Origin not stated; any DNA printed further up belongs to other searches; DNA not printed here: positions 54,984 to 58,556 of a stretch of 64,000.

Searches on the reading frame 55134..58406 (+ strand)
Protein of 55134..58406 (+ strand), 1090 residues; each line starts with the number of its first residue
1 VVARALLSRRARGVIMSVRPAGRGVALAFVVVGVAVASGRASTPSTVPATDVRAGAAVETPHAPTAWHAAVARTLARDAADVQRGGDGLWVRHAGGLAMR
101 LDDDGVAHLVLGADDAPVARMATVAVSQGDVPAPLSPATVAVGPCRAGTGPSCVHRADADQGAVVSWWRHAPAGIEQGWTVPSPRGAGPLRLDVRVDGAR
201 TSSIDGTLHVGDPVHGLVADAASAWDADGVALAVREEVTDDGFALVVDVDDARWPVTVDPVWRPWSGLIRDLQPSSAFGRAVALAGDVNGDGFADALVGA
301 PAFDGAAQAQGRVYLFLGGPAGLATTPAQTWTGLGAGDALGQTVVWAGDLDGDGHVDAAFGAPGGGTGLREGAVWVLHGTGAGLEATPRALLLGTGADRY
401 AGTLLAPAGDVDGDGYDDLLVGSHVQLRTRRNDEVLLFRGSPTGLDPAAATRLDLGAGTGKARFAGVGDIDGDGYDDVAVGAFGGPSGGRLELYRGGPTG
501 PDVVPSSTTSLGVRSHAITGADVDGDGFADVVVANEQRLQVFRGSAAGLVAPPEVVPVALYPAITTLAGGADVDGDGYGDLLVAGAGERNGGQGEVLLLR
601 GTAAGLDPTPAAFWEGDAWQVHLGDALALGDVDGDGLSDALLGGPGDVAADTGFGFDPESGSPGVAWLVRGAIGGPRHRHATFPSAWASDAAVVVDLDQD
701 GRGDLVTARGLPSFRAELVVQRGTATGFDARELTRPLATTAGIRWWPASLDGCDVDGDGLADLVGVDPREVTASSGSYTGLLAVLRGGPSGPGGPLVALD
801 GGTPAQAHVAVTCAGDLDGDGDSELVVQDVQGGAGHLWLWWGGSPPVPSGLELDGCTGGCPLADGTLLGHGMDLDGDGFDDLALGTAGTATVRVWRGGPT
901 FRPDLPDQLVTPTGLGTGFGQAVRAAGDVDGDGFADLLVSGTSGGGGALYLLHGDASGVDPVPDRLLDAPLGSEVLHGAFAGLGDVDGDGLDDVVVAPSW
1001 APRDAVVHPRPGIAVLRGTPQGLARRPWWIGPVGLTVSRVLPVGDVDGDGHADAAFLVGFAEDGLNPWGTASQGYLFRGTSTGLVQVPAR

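Call 6: search_protein_families(library=pfam, proteins=[window:55134-58406:+], max_evalue=0.01)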
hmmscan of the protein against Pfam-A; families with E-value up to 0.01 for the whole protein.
window:55134-58406:+ (1090 aa): 2 families
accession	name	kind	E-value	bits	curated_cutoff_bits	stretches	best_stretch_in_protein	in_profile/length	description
PF01839.29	FG-GAP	-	3.4e-52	174.1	22.1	8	278-316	1-37/37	FG-GAP repeat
PF13517.12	FG-GAP_3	-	1.2e-45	154.4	26.9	11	522-583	1-61/61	FG-GAP-like repeat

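Call 7: search_protein_families(library=ncbifam, proteins=[window:55134-58406:+], max_evalue=1)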
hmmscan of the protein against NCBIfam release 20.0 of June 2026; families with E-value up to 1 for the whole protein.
window:55134-58406:+ (1090 aa): 1 family
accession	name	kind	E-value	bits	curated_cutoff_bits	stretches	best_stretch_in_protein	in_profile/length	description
NF047539.1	XAC2610_fam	domain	0.018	15.5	35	0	927-948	4-25/89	XAC2610-related protein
